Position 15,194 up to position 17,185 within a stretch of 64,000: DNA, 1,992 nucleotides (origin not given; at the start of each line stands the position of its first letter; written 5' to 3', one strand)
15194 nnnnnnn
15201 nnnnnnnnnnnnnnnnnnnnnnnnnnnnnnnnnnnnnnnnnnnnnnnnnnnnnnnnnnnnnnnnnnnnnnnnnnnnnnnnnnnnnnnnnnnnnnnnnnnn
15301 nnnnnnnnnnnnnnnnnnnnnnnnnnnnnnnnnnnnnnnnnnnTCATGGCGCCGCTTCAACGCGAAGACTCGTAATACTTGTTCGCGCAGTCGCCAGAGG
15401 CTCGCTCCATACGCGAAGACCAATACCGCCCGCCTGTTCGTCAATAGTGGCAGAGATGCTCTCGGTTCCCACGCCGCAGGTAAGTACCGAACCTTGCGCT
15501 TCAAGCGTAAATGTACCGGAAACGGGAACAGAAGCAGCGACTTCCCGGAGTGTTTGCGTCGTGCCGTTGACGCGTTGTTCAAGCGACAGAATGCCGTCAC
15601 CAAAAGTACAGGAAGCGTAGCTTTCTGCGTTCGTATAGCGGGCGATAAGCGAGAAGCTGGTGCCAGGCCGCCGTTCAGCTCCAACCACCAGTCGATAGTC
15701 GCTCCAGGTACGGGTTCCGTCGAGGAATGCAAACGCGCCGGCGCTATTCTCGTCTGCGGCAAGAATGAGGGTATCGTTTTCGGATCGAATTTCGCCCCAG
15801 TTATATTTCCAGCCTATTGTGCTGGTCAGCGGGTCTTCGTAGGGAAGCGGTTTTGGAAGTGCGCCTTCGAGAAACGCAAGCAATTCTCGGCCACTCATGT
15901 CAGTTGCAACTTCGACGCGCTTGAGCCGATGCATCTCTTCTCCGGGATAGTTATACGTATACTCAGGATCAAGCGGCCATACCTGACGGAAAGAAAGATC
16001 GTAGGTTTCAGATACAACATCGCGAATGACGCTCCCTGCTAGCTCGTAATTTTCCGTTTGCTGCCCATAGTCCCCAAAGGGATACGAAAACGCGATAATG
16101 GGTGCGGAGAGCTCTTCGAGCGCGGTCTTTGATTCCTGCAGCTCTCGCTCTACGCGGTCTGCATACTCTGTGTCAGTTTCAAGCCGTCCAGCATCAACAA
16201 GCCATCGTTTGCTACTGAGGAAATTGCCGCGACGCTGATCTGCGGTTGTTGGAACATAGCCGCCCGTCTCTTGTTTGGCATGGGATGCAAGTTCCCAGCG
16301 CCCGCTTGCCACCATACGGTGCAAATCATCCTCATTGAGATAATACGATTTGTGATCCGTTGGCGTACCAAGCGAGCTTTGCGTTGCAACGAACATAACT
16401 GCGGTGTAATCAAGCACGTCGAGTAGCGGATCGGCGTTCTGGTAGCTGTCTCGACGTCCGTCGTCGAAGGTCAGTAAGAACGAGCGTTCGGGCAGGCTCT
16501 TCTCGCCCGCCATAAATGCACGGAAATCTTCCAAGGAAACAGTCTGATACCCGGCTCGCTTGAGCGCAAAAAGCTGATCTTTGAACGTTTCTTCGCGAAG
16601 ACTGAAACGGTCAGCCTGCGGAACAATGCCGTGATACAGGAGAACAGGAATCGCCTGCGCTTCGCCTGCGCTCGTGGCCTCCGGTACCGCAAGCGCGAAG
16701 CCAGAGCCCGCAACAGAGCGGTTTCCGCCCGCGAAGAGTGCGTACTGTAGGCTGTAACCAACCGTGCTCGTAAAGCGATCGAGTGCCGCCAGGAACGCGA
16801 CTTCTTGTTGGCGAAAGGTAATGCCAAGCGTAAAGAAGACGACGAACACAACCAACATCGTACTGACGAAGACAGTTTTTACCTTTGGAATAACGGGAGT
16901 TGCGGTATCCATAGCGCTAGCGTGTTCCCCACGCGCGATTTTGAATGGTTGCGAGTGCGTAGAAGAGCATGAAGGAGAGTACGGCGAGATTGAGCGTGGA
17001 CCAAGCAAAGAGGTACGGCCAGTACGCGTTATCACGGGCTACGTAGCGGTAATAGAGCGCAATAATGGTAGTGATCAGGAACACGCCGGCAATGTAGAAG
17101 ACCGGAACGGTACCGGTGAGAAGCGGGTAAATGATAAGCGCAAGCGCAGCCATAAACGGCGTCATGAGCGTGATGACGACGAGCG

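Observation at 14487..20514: Five-gene exopolysaccharide operon built around a hyaluronan/chitin-synthase-type GT2, bracketed by paralogous secreted proteins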

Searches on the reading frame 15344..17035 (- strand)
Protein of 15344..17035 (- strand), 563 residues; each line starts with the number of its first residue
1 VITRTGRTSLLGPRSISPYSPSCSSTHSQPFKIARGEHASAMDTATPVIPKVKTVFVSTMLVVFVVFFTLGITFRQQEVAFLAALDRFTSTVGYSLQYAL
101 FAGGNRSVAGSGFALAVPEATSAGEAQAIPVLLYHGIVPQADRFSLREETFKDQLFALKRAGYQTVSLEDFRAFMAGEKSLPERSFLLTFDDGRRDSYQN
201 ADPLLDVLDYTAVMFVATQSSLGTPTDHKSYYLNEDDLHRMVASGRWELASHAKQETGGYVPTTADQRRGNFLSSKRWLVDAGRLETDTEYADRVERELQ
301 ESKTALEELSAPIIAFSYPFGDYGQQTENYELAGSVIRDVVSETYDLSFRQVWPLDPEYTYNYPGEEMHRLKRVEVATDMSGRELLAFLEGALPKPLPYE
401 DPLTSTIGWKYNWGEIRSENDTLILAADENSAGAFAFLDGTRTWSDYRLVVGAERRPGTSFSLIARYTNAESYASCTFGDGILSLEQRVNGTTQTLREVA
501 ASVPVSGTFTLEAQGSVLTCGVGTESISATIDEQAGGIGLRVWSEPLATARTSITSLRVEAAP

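Call 4: search_protein_families(library=pfam, proteins=[window:15344-17035:-], max_evalue=0.01)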
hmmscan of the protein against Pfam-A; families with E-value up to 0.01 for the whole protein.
window:15344-17035:- (563 aa): 1 family
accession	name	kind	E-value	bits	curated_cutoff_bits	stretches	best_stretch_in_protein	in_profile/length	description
PF01522.26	Polysacc_deac_1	-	1.5e-11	44.7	23.1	1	180-329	3-114/124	Polysaccharide deacetylase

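Call 5: search_protein_families(library=ncbifam, proteins=[window:15344-17035:-], max_evalue=0.01)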
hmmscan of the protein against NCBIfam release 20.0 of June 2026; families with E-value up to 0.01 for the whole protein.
window:15344-17035:- (563 aa): 4 families
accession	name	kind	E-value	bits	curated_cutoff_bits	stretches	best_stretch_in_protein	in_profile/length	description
TIGR03938.2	deacetyl_PgaB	equivalog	7.5e-26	90.6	321.9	1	131-329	5-218/621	poly-beta-1,6-N-acetyl-D-glucosamine N-deacetylase PgaB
NF011177.0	PRK14582.1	equivalog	5.3e-18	64.6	923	1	134-322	54-254/671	poly-beta-1,6-N-acetyl-D-glucosamine N-deacetylase PgaB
NF011176.0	PRK14581.1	equivalog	1.1e-10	40.3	1091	1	130-229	50-151/673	poly-beta-1,6-N-acetyl-D-glucosamine N-deacetylase PgaB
TIGR03933.1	PIA_icaB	equivalog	2.1e-09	37.3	248.35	1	143-254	32-141/245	intercellular adhesin biosynthesis polysaccharide N-deacetylase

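Call 18: search_solved_structures(query=window:15344-16912:-, max_evalue=0.01)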
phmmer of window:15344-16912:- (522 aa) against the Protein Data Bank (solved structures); distinct sequences matched with E-value up to 0.01: 7.
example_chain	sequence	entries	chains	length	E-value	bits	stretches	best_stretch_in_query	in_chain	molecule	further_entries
5bu6_A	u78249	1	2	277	8e-17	64.3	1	99-288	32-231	BpsB (PgaB), Poly-beta-1,6-N-acetyl-D-glucosamine N-deacetylase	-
3vus_A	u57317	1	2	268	4.9e-12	48.6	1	93-281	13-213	Poly-beta-1,6-N-acetyl-D-glucosamine N-deacetylase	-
4f9d_A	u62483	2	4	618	3.7e-11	45.7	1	93-281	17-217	Poly-beta-1,6-N-acetyl-D-glucosamine N-deacetylase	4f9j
4wcj_A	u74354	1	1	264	4.5e-09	38.8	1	84-208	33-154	Polysaccharide deacetylase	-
4u10_A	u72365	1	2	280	1.4e-07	33.9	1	116-283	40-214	Poly-beta-1,6-N-acetyl-D-glucosamine N-deacetylase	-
6go1_A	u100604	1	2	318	6.2e-05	25.1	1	86-215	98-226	Polysaccharide deacetylase-like protein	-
6dq3_A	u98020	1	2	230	7.1e-05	24.9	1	87-177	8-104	Polysaccharide deacetylase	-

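Call 60: search_solved_structures(query=window:15344-16912:-, max_evalue=1e-8, show_alignments=3)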
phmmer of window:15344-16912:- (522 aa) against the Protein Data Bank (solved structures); distinct sequences matched with E-value up to 1e-8: 4.
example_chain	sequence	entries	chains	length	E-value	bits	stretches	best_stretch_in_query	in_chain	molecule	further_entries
5bu6_A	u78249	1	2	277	8e-17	64.3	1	99-288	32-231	BpsB (PgaB), Poly-beta-1,6-N-acetyl-D-glucosamine N-deacetylase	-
3vus_A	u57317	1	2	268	4.9e-12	48.6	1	93-281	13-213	Poly-beta-1,6-N-acetyl-D-glucosamine N-deacetylase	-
4f9d_A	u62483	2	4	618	3.7e-11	45.7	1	93-281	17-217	Poly-beta-1,6-N-acetyl-D-glucosamine N-deacetylase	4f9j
4wcj_A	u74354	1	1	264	4.5e-09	38.8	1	84-208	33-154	Polysaccharide deacetylase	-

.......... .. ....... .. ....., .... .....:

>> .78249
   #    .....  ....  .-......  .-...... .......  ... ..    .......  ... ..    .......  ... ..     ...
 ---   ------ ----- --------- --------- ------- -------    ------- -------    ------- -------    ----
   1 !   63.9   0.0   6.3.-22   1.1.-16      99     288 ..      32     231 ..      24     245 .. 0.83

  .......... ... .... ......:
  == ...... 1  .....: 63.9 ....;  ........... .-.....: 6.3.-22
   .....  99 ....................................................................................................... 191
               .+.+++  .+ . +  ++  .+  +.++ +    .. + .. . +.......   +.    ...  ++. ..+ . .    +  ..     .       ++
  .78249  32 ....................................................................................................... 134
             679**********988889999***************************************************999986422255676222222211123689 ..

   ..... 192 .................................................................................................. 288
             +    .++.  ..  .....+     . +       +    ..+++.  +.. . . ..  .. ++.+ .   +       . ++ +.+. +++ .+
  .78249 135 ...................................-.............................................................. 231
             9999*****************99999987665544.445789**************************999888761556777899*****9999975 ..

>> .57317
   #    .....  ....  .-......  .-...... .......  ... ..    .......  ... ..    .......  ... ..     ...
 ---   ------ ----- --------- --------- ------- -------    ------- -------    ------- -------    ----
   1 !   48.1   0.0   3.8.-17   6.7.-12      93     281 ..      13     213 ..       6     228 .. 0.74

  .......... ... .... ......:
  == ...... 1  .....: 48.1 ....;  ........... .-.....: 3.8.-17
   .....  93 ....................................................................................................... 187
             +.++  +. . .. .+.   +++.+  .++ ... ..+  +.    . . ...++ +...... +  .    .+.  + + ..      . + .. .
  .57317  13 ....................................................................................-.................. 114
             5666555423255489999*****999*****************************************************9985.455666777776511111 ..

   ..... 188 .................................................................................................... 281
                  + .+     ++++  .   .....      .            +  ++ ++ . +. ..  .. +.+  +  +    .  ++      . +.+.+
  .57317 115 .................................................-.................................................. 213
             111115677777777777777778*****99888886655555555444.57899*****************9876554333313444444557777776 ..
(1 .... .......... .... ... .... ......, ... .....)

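Call 63: find_homologous_proteins(query=window:15344-16912:-, max_evalue=1e-20)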
Query window:15344-16912:- (522 aa): 285 proteins with E <= 1e-20 among 8000 candidates; the best 120 are listed.
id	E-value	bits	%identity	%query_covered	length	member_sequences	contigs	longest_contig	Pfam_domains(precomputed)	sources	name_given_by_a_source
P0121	0.0e+0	1164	100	100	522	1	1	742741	PF01522.27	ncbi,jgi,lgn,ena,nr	ncbi:MAG TPA: polysaccharide deacetylase family protein [Candidatus Paceibacterota bacterium]|nr:pol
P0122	1.1e-170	587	54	97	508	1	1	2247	PF01522.27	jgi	jgi:peptidoglycan/xylan/chitin deacetylase (PgdA/CDA1 family)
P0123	1.9e-152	527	49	98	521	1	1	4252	PF01522.27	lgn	-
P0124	4.3e-152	525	49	98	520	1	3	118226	PF01522.27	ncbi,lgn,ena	ncbi:MAG: polysaccharide deacetylase family protein [Patescibacteria group bacterium]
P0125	3.9e-151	522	48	98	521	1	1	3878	PF01522.27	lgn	-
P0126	4.5e-148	512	48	99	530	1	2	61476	PF01522.27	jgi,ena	-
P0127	9.0e-147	508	51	95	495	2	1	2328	PF01522.27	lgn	-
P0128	1.3e-146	507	47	99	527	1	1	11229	PF01522.27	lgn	-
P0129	1.5e-139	484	44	98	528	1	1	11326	PF01522.27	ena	-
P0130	3.8e-138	479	45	99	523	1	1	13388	PF01522.27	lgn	-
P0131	8.8e-137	475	45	99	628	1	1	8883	PF01522.27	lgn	-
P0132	3.7e-136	473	44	98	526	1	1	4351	PF01522.27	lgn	-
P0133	1.4e-133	464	40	98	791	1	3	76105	PF01522.27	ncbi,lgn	-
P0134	9.4e-131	455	44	99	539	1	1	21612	PF01522.27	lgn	-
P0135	1.8e-128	447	48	86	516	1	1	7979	PF01522.27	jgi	-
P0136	2.6e-128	447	46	91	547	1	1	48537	PF01522.27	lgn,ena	-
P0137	1.3e-127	445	49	82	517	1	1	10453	PF01522.27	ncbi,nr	ncbi:MAG TPA: polysaccharide deacetylase family protein [Candidatus Baltobacteraceae bacterium]|nr:p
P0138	3.4e-127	443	46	93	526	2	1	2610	PF01522.27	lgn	-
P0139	1.0e-126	442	41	98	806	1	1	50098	PF01522.27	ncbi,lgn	ncbi:MAG: polysaccharide deacetylase family protein [Patescibacteria group bacterium]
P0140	6.3e-126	439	44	97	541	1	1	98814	PF01522.27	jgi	jgi:peptidoglycan/xylan/chitin deacetylase (PgdA/CDA1 family)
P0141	4.4e-125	436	48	84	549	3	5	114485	PF01522.27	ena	-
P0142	5.6e-125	436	47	85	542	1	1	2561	PF01522.27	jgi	jgi:peptidoglycan/xylan/chitin deacetylase (PgdA/CDA1 family)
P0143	1.7e-124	434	45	90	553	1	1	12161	PF01522.27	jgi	jgi:peptidoglycan/xylan/chitin deacetylase (PgdA/CDA1 family)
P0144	1.7e-124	434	47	84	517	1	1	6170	PF01522.27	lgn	-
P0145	2.9e-124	434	44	90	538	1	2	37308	PF01522.27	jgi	jgi:peptidoglycan/xylan/chitin deacetylase (PgdA/CDA1 family)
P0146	3.3e-124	433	47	83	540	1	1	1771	PF01522.27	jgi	jgi:peptidoglycan/xylan/chitin deacetylase (PgdA/CDA1 family)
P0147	6.3e-124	433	43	98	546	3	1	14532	PF01522.27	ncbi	-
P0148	7.5e-124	432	44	94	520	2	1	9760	PF01522.27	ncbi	-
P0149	1.1e-123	432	44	98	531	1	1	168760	PF01522.27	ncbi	-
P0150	1.2e-123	432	38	98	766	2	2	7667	PF01522.27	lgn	-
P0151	1.3e-123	432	48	83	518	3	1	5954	PF01522.27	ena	-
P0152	1.4e-123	431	46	86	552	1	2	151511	PF01522.27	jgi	jgi:peptidoglycan/xylan/chitin deacetylase (PgdA/CDA1 family)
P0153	2.4e-123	431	44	94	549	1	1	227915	PF01522.27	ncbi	-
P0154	3.5e-123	430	48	84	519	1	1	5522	PF01522.27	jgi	-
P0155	4.8e-123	430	46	89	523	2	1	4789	PF01522.27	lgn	-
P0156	5.6e-123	429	48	84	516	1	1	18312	PF01522.27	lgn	-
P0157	1.4e-121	425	46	84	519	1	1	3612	PF01522.27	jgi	-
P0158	2.2e-121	424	38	98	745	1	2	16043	PF01522.27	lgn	-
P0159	8.1e-121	422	44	100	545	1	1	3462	PF01522.27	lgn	-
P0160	8.5e-121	422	44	86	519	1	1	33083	PF01522.27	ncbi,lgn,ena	-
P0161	2.0e-120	421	45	85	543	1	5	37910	PF01522.27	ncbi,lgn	-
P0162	4.5e-120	420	43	95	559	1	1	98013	PF01522.27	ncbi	-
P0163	4.6e-120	420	40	90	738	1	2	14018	PF01522.27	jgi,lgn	jgi:peptidoglycan/xylan/chitin deacetylase (PgdA/CDA1 family)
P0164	1.8e-119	418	47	84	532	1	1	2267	PF01522.27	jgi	jgi:peptidoglycan/xylan/chitin deacetylase (PgdA/CDA1 family)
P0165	6.1e-119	416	45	89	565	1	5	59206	PF01522.27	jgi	jgi:peptidoglycan/xylan/chitin deacetylase (PgdA/CDA1 family)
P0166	3.4e-118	414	41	98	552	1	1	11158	PF01522.27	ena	-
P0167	5.1e-118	413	41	96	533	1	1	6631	PF01522.27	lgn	-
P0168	5.2e-118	413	36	99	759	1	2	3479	PF01522.27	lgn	-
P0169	7.4e-118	413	38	97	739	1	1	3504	PF01522.27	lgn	-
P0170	8.6e-118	412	45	83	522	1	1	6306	PF01522.27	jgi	jgi:peptidoglycan/xylan/chitin deacetylase (PgdA/CDA1 family)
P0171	8.7e-118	412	44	84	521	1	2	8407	PF01522.27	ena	-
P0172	1.4e-117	412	44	88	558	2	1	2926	PF01522.27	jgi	jgi:peptidoglycan/xylan/chitin deacetylase (PgdA/CDA1 family)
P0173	7.2e-117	409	38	98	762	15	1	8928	PF01522.27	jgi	jgi:peptidoglycan/xylan/chitin deacetylase (PgdA/CDA1 family)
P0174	7.9e-117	409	46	82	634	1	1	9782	PF01522.27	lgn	-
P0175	9.8e-117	409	43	90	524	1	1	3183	PF01522.27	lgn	-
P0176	1.2e-116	408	42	97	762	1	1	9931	PF01522.27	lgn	-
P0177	1.7e-116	408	45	86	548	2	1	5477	PF01522.27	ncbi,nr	ncbi:MAG TPA: polysaccharide deacetylase family protein [Candidatus Paceibacterota bacterium]|nr:pol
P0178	2.7e-116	407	42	97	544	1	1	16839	PF01522.27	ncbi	-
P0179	4.8e-116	407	43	90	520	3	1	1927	PF01522.27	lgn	-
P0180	2.2e-115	404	41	97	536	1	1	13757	PF01522.27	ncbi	-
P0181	4.7e-115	403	41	82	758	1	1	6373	PF01522.27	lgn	-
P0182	6.3e-114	400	40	96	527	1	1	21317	PF01522.27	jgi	jgi:biofilm PGA synthesis lipoprotein PgaB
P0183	2.6e-113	398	37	98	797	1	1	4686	PF01522.27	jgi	jgi:peptidoglycan/xylan/chitin deacetylase (PgdA/CDA1 family)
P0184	1.3e-112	395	44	84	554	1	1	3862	PF01522.27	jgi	jgi:hypothetical protein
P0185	2.8e-112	394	42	84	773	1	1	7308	PF01522.27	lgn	-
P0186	2.2e-111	391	41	84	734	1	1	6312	PF01522.27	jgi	-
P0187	3.9e-111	390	41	98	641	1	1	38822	PF01522.27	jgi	jgi:peptidoglycan/xylan/chitin deacetylase (PgdA/CDA1 family)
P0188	8.3e-111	389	38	87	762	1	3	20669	PF01522.27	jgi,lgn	jgi:peptidoglycan/xylan/chitin deacetylase (PgdA/CDA1 family)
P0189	5.9e-110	386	41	84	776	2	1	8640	PF01522.27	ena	-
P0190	7.1e-110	386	40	89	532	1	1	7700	PF01522.27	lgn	-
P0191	8.4e-110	386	41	96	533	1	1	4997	PF01522.27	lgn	-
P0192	5.6e-109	383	39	97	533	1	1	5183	PF01522.27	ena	-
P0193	1.2e-108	382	43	85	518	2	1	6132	PF01522.27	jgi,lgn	jgi:hypothetical protein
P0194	1.2e-108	382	43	83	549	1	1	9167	PF01522.27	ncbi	-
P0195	9.7e-107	376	45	83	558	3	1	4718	PF01522.27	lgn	-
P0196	3.6e-106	374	42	84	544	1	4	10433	PF01522.27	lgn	-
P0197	4.7e-106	374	40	94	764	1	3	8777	PF01522.27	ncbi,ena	-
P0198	1.4e-105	372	44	84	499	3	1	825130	PF01522.27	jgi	jgi:peptidoglycan/xylan/chitin deacetylase (PgdA/CDA1 family)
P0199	3.2e-104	368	42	85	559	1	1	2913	PF01522.27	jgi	jgi:peptidoglycan/xylan/chitin deacetylase (PgdA/CDA1 family)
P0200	6.3e-104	367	42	84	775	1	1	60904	PF01522.27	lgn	-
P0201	9.9e-104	366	36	83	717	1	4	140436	PF01522.27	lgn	-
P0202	1.0e-101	359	42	83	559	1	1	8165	PF01522.27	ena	-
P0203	2.7e-101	358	40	83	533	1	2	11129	PF01522.27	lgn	-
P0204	4.4e-101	357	40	86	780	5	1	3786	PF01522.27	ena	-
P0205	4.4e-101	357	37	93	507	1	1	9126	PF01522.27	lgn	-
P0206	2.6e-100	355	36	97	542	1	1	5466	PF01522.27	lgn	-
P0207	3.6e-100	354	39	86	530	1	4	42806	PF01522.27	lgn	-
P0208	9.7e-100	353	41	85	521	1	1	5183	PF01522.27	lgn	-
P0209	1.5e-98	349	40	85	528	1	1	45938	PF01522.27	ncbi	-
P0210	1.0e-97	346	39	85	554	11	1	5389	PF01522.27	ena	-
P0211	8.5e-97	343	41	83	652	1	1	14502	PF01522.27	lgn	-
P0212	2.7e-96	341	37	98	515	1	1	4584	PF01522.27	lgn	-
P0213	3.3e-96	341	38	83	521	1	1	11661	PF01522.27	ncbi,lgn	-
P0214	1.3e-95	339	38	80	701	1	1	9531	PF01522.27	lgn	-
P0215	1.7e-95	339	40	80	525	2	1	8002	PF01522.27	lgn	-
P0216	1.9e-95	339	39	84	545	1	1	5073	PF01522.27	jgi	jgi:peptidoglycan/xylan/chitin deacetylase (PgdA/CDA1 family)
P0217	7.1e-95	337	37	84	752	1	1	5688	PF01522.27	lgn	-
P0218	7.4e-95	337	38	85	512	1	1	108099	PF01522.27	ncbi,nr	ncbi:MAG TPA: polysaccharide deacetylase family protein [Candidatus Paceibacterota bacterium]|nr:pol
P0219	1.0e-94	336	37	89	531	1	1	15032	PF01522.27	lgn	-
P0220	3.1e-94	335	38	85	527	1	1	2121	PF01522.27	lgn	-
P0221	4.5e-94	334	34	98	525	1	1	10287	PF01522.27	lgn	-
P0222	6.0e-94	334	38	84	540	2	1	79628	PF01522.27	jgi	-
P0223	6.3e-94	334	39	86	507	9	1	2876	PF01522.27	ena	-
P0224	7.5e-94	333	38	85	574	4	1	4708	PF01522.27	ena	-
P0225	1.9e-93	332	39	83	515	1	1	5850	PF01522.27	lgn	-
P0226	2.4e-93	332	38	83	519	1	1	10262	PF01522.27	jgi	-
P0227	2.2e-92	329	37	84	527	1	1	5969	PF01522.27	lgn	-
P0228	5.1e-92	327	37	84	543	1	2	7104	PF01522.27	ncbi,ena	-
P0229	1.6e-91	326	34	97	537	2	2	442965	PF01522.27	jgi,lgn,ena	-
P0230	2.4e-91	325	35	96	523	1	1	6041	PF01522.27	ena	-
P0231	2.6e-91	325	37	91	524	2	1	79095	PF01522.27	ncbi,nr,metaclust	ncbi:MAG: Carbohydrate Esterase Family 4 [Parcubacteria bacterium C7867-001]|nr:MAG: Carbohydrate Es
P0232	5.3e-91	324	40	84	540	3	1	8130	PF01522.27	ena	-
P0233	1.8e-90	322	37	82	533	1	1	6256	PF01522.27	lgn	-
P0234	4.8e-90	321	35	97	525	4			PF01522.27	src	-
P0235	1.1e-89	320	36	92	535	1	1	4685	PF01522.27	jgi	jgi:peptidoglycan/xylan/chitin deacetylase (PgdA/CDA1 family)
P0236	2.0e-89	319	38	95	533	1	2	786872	PF01522.27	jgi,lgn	jgi:peptidoglycan/xylan/chitin deacetylase (PgdA/CDA1 family)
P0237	2.8e-89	318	34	98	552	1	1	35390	PF01522.27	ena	-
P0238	3.3e-89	318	37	83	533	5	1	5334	PF01522.27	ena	-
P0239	1.1e-88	316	39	89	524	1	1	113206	PF01522.27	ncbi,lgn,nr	ncbi:MAG: NodB y protein [Patescibacteria group bacterium]|nr:NodB y protein [Patescibacteria group 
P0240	1.7e-88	316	38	83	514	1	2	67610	PF01522.27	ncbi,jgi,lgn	jgi:peptidoglycan/xylan/chitin deacetylase (PgdA/CDA1 family)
